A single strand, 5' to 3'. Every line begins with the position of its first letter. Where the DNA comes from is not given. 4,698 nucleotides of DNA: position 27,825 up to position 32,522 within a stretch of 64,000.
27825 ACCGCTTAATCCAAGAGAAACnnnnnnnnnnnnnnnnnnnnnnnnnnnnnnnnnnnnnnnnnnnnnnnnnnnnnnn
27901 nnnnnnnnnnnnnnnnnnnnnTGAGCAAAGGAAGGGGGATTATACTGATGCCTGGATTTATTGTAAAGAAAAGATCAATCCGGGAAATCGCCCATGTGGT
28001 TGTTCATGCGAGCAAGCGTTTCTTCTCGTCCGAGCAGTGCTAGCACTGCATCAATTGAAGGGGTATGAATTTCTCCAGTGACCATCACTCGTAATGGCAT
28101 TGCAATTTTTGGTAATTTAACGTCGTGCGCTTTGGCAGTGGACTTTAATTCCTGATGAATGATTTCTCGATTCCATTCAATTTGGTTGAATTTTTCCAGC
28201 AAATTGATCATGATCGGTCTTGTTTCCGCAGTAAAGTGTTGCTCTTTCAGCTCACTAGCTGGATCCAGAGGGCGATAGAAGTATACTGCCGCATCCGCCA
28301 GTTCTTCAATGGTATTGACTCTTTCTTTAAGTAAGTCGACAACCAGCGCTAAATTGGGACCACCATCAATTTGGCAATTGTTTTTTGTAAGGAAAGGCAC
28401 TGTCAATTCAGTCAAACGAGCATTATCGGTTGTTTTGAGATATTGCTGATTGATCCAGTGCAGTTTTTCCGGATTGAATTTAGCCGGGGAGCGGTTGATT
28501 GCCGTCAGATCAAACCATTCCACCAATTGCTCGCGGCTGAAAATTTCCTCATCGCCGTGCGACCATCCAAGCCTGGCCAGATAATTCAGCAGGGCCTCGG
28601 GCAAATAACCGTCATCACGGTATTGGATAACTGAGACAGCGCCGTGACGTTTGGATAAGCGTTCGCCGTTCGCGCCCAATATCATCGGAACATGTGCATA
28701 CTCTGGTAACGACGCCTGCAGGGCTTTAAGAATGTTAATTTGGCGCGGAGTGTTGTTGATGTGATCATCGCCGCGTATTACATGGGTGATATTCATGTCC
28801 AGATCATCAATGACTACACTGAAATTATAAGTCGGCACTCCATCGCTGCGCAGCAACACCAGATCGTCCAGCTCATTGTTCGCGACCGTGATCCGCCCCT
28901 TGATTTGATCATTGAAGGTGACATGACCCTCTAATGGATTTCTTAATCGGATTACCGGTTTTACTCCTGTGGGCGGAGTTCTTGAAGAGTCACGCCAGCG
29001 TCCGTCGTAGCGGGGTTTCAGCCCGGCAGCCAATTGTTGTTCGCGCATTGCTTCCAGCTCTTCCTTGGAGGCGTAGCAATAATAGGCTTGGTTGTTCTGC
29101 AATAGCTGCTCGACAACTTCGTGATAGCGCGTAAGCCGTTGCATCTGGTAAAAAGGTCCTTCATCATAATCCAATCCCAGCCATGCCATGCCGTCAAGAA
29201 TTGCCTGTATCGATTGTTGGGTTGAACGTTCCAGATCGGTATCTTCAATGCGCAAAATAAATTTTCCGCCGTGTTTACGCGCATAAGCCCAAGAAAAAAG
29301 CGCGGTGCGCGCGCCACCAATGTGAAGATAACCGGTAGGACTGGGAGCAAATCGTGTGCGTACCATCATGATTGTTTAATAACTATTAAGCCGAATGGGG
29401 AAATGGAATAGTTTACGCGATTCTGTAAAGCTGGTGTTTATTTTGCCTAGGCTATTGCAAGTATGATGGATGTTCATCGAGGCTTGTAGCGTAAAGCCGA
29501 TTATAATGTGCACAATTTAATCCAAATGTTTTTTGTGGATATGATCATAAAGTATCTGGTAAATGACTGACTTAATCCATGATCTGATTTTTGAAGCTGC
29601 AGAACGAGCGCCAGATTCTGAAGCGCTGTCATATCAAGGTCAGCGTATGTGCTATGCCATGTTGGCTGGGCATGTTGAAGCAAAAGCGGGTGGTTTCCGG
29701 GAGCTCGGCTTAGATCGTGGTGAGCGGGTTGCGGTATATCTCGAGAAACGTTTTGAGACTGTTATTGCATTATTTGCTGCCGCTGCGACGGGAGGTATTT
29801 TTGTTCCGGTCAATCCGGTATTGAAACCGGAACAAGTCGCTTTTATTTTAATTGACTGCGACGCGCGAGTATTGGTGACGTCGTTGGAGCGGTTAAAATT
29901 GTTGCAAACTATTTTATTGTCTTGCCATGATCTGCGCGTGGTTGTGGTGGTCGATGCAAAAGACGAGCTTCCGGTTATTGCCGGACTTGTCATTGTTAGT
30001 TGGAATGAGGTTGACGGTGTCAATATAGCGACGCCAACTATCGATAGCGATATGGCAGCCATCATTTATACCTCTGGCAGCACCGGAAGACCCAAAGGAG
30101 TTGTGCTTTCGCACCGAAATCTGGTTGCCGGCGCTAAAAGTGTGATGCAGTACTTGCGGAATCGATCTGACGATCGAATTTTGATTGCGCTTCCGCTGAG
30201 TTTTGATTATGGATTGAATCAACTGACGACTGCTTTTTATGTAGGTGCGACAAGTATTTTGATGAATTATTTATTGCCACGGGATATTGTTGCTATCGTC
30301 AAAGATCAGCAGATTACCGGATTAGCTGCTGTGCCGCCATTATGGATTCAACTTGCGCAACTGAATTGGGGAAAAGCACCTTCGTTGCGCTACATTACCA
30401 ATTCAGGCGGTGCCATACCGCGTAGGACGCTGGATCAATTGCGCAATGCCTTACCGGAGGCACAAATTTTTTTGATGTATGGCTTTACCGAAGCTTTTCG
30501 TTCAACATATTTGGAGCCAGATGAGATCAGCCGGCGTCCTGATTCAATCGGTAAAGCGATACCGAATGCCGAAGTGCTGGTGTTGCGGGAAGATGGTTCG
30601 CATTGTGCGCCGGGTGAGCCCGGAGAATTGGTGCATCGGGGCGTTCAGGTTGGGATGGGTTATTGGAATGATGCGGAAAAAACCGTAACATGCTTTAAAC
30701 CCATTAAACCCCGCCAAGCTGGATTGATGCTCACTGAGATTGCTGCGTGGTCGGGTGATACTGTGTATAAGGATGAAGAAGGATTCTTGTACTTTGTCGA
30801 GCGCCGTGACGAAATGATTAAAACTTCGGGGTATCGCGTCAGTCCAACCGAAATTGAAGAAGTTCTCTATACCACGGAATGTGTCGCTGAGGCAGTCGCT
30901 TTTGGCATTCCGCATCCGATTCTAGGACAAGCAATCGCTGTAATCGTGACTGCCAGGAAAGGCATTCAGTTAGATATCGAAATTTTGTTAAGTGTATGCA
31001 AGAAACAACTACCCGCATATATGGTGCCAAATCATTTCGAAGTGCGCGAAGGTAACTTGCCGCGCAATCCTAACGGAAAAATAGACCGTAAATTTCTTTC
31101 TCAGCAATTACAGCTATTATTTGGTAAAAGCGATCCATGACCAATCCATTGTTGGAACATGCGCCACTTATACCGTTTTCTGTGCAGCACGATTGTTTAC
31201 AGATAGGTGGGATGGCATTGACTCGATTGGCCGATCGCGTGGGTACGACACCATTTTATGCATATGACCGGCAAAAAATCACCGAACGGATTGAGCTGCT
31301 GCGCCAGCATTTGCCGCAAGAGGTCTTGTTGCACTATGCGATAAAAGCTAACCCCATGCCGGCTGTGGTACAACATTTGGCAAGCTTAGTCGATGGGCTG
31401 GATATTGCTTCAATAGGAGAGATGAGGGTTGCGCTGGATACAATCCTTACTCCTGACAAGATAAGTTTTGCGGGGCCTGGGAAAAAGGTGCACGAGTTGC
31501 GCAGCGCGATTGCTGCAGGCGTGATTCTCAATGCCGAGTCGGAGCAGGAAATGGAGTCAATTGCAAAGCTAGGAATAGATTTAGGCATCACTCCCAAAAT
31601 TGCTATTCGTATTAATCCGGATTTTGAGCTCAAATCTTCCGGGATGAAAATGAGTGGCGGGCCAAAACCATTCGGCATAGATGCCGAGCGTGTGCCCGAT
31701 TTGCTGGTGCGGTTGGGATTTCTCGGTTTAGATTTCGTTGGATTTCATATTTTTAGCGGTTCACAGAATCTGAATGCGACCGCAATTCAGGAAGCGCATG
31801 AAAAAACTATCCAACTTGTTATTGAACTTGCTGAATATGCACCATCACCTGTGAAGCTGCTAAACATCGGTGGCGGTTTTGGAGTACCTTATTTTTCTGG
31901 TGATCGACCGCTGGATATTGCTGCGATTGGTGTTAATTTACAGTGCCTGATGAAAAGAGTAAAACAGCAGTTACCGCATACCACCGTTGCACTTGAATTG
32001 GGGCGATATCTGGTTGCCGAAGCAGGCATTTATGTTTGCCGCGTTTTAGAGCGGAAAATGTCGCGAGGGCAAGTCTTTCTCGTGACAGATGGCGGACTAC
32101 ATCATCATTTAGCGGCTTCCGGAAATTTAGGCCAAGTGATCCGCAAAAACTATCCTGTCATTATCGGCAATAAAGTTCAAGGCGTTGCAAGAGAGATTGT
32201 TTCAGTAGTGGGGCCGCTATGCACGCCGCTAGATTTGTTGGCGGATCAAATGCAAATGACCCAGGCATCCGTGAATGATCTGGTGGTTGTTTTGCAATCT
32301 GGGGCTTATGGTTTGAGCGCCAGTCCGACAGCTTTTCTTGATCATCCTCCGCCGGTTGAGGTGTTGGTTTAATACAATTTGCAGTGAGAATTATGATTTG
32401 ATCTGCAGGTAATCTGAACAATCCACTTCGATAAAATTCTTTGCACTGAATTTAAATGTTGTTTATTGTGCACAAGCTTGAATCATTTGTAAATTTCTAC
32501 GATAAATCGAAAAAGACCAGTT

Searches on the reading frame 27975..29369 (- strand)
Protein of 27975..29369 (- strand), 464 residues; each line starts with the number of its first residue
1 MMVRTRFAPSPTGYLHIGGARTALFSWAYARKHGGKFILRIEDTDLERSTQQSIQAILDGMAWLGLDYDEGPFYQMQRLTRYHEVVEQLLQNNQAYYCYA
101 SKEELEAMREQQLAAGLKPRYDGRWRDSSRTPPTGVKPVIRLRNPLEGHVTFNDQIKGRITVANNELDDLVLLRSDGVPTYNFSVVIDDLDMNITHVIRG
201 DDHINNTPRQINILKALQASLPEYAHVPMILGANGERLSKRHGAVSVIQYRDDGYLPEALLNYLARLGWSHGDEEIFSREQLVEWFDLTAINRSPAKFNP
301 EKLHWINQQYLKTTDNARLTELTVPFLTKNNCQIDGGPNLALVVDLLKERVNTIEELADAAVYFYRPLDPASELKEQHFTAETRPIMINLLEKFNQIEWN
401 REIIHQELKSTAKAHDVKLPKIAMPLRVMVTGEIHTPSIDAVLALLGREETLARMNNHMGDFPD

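Call 33: search_protein_families(library=pfam, proteins=[window:27975-29369:-], max_evalue=0.00001)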
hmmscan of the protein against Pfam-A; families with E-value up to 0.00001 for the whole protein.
window:27975-29369:- (464 aa): 2 families
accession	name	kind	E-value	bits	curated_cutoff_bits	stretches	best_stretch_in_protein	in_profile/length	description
PF00749.27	tRNA-synt_1c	-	8.1e-105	350.6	23.4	1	2-305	1-314/314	tRNA synthetases class I (E and Q), catalytic domain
PF19269.4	Anticodon_2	-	1.8e-31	109.8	23.6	1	319-457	2-139/141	Anticodon binding domain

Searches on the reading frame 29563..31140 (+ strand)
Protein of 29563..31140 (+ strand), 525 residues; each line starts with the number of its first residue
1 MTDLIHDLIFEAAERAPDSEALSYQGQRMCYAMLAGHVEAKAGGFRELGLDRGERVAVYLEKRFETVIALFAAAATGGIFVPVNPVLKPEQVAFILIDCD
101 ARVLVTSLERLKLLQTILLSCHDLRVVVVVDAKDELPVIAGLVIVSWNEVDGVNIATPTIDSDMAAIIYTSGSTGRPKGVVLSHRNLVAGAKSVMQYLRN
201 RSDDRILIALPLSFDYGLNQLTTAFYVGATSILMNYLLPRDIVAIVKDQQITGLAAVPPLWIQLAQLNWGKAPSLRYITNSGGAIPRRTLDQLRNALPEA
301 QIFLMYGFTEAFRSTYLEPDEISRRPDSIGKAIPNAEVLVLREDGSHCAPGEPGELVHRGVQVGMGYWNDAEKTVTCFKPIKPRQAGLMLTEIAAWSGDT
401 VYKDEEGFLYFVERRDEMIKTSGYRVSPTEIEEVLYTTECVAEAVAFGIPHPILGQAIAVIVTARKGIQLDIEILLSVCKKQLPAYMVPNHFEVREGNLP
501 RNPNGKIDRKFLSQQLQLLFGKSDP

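Call 33: search_protein_families(library=pfam, proteins=[window:29563-31140:+], max_evalue=0.00001)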
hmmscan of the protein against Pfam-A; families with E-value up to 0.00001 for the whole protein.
window:29563-31140:+ (525 aa): 2 families
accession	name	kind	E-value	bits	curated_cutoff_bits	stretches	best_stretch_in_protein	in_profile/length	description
PF00501.34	AMP-binding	-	7.9e-81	272.2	29.9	1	10-368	2-384/384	AMP-binding enzyme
PF13193.12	AMP-binding_C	-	5.7e-13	50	24.5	1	430-506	1-76/76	AMP-binding enzyme C-terminal domain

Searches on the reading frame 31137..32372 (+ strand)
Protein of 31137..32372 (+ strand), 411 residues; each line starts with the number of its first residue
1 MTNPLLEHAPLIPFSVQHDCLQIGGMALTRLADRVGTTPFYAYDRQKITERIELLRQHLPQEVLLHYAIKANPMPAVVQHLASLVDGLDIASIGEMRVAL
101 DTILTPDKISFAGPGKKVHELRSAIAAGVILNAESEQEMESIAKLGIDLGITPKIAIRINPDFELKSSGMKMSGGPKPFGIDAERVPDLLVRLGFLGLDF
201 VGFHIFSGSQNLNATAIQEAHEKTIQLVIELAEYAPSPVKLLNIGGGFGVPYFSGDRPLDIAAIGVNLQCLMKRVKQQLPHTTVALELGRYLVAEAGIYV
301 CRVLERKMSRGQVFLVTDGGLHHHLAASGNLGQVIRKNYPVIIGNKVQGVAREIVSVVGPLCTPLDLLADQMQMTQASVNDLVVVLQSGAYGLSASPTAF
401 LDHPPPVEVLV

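Call 33: search_protein_families(library=pfam, proteins=[window:31137-32372:+], max_evalue=0.00001)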
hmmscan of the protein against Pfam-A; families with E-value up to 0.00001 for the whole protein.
window:31137-32372:+ (411 aa): 2 families
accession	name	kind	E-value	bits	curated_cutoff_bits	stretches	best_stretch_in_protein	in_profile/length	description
PF02784.22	Orn_Arg_deC_N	-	3.3e-41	141.7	23.4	1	46-294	2-247/247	Pyridoxal-dependent decarboxylase, pyridoxal binding domain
PF00278.28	Orn_DAP_Arg_deC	-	2.9e-15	56.7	23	1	40-389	1-95/95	Pyridoxal-dependent decarboxylase, C-terminal sheet domain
